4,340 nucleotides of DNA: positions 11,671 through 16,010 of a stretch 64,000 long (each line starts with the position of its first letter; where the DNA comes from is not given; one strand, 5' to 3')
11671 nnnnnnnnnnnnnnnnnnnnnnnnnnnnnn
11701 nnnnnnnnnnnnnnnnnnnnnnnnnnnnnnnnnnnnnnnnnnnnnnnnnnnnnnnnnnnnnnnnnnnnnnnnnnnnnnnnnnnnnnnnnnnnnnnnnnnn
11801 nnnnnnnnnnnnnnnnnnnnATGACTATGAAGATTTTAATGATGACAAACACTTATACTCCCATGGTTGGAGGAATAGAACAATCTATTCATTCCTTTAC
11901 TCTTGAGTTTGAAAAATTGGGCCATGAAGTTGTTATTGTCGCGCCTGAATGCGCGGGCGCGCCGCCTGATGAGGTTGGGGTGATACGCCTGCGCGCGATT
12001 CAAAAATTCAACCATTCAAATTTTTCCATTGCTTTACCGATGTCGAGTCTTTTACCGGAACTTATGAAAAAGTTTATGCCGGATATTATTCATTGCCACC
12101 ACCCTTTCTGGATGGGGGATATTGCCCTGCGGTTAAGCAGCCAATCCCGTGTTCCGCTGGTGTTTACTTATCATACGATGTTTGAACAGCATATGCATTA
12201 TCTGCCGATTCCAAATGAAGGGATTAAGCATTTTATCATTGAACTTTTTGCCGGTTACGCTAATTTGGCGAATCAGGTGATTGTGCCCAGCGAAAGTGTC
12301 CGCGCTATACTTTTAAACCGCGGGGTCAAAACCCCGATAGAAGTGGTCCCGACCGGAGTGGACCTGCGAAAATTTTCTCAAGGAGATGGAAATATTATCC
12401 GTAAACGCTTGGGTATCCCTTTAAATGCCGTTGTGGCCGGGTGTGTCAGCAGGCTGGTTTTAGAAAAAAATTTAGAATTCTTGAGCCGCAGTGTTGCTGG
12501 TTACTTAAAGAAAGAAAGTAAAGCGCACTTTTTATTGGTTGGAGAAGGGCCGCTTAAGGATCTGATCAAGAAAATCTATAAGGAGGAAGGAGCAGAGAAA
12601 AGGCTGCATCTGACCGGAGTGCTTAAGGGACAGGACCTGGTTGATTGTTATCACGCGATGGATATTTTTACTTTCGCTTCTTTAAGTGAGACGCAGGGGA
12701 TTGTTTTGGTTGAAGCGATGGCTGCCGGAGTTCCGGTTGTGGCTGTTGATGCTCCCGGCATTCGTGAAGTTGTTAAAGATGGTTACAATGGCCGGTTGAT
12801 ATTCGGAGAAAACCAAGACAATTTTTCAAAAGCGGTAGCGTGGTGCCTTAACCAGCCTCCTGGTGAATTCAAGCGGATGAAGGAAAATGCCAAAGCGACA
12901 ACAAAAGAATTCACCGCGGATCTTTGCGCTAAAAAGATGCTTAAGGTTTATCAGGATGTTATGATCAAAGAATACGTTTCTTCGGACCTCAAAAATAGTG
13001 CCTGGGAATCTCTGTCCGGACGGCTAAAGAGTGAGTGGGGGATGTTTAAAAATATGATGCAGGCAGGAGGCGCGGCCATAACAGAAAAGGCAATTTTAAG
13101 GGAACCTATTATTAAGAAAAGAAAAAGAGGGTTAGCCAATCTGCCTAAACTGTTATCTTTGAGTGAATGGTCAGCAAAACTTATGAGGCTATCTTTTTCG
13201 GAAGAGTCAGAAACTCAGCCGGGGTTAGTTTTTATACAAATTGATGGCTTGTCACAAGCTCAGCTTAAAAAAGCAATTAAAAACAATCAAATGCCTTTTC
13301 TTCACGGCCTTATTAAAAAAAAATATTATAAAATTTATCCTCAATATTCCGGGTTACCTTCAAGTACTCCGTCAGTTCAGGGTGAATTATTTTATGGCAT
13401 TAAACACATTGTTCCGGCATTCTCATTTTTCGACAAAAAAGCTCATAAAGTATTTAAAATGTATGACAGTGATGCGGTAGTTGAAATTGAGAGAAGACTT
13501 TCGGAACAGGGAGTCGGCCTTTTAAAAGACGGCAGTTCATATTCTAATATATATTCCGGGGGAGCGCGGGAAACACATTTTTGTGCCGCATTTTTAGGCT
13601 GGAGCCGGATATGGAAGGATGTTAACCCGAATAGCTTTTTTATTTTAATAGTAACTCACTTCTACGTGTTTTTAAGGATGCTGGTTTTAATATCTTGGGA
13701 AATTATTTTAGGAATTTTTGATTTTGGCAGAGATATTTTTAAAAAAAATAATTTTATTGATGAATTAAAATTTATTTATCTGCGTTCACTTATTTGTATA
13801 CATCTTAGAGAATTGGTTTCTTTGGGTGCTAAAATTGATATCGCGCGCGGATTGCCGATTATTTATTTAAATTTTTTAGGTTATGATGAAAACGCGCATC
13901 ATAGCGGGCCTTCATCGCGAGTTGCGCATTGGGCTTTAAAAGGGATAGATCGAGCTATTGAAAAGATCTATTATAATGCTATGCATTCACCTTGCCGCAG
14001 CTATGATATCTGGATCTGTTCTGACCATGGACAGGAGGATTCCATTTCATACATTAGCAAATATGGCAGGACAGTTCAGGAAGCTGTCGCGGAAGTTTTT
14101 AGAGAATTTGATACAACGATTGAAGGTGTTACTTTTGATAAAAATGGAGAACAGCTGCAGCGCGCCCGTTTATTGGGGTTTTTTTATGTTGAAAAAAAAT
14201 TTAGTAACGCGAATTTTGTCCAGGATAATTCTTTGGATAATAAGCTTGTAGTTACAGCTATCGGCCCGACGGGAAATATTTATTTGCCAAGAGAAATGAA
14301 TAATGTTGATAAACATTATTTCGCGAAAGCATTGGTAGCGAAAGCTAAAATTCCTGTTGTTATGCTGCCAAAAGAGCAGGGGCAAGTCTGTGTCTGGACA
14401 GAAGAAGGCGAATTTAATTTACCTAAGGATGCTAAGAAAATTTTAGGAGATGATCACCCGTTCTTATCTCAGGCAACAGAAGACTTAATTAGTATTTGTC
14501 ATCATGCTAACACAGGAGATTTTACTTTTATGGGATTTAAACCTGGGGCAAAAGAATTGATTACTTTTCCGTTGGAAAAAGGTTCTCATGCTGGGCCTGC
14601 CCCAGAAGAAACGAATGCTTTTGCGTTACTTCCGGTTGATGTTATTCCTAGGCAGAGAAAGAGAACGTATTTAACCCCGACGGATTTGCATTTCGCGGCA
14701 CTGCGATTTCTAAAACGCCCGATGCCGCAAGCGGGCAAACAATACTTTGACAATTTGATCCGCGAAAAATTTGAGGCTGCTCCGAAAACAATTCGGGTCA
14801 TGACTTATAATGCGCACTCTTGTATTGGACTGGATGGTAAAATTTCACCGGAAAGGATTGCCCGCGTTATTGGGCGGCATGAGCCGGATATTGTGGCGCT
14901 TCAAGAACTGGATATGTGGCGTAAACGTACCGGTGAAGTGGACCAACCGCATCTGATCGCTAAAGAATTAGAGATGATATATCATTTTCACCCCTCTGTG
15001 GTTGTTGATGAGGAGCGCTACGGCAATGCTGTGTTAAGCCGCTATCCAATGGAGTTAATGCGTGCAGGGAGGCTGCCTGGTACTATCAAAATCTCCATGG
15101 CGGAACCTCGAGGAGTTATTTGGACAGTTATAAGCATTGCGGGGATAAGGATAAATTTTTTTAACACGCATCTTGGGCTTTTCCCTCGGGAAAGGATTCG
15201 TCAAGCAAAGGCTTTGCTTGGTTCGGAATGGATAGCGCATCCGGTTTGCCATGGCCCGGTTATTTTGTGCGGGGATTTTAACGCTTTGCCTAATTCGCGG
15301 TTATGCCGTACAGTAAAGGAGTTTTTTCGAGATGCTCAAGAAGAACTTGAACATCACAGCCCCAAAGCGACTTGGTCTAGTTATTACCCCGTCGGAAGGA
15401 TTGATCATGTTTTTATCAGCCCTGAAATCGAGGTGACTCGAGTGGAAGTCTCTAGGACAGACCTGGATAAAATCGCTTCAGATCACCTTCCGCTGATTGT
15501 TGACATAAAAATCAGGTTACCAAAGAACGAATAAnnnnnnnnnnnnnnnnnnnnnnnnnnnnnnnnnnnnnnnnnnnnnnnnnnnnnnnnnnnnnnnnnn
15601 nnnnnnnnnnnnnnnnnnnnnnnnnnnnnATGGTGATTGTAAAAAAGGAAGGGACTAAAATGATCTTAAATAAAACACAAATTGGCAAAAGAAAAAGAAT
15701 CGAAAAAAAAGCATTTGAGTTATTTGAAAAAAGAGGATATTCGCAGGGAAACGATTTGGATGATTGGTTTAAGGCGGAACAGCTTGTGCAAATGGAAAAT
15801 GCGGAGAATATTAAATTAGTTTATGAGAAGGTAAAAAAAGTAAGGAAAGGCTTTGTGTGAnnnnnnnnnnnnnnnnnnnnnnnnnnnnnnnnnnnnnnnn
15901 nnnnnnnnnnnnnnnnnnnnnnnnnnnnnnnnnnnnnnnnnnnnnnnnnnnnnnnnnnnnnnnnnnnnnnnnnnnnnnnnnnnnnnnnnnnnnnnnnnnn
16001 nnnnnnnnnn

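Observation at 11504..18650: Three copies of a conserved 14-bp palindrome fused to a promoter (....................-N17-TAtAAT) in front of three signalling/envelope operons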

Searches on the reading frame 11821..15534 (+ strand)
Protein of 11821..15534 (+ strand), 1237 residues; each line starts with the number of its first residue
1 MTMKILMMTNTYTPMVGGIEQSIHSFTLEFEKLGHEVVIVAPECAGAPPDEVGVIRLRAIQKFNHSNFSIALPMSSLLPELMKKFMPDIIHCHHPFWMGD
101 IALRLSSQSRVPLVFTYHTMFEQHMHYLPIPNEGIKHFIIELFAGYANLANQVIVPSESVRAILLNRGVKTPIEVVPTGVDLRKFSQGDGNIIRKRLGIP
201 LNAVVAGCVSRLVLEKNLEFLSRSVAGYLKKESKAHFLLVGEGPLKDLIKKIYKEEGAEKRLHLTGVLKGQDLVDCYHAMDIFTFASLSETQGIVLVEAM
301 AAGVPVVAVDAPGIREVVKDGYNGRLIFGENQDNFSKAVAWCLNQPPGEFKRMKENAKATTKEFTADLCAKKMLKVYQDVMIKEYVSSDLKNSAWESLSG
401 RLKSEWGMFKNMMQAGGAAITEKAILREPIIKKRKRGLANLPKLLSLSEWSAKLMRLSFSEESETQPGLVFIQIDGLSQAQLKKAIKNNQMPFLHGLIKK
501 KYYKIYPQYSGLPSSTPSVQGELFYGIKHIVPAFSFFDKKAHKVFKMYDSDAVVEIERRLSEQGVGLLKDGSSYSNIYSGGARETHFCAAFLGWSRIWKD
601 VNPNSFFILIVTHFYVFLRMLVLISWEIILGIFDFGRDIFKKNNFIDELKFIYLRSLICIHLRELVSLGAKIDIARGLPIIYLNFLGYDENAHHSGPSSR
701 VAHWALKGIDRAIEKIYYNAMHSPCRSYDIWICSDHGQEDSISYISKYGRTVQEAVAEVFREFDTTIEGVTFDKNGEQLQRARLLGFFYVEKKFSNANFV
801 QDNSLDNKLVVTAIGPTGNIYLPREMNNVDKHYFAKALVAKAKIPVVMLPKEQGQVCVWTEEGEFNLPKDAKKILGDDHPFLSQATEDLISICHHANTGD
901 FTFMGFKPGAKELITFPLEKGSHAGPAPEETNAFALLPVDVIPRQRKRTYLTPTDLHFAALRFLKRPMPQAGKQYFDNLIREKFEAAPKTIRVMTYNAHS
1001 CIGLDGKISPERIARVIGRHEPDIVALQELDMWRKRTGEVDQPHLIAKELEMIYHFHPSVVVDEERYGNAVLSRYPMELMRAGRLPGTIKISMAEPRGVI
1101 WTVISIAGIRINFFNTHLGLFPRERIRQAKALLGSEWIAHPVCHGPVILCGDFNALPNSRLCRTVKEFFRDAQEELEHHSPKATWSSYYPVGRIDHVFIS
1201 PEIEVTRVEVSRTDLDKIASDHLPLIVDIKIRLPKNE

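Call 9: search_protein_families(library=pfam, proteins=[window:11821-15534:+])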
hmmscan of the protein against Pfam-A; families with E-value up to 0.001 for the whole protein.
window:11821-15534:+ (1237 aa): 10 families
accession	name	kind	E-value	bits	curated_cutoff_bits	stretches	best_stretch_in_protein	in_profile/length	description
PF13439.12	Glyco_transf_4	-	9.9e-36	123.8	28.5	1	16-183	1-169/170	Glycosyltransferase Family 4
PF00534.26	Glycos_transf_1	-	8.9e-35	120.2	26.4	1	192-359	4-171/172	Glycosyl transferases group 1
PF13692.12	Glyco_trans_1_4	-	1e-29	104.1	27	1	205-344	3-141/142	Glycosyl transferases group 1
PF03372.29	Exo_endo_phos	-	2e-22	80.4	24.5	1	994-1222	1-225/225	Endonuclease/Exonuclease/phosphatase family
PF13579.12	Glyco_trans_4_4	-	2.2e-15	57.8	29.7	1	17-179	1-158/158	Glycosyl transferase 4-like domain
PF23226.1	Exo_endo_phos_PGAP2IP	-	3.1e-07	30.3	27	1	990-1119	3-126/239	PGAP2IP, C-terminal nuclease-like domain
PF01663.27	Phosphodiest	-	2.1e-06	28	23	1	469-741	1-224/342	Type I phosphodiesterase / nucleotide pyrophosphatase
PF08323.17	Glyco_transf_5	-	0.00016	21.9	22.7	0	4-61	1-57/239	Starch synthase catalytic domain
PF13477.12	Glyco_trans_4_2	-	0.00018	22.1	23.4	1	29-118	19-107/139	Glycosyl transferase 4-like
PF20706.3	GT4-conflict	-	0.00064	19.3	26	0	277-372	279-384/385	Family 4 Glycosyltransferase in conflict systems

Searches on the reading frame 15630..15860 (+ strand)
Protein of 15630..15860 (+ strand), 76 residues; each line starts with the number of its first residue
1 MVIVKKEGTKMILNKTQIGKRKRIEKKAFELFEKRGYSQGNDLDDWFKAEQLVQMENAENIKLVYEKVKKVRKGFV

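Call 9: search_protein_families(library=pfam, proteins=[window:15630-15860:+])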
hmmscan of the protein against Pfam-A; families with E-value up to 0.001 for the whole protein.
window:15630-15860:+ (76 aa): 1 family
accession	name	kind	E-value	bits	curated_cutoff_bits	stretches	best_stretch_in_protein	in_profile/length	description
PF11154.13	DUF2934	-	3.7e-09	36.5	22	1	22-53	4-35/37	Protein of unknown function (DUF2934)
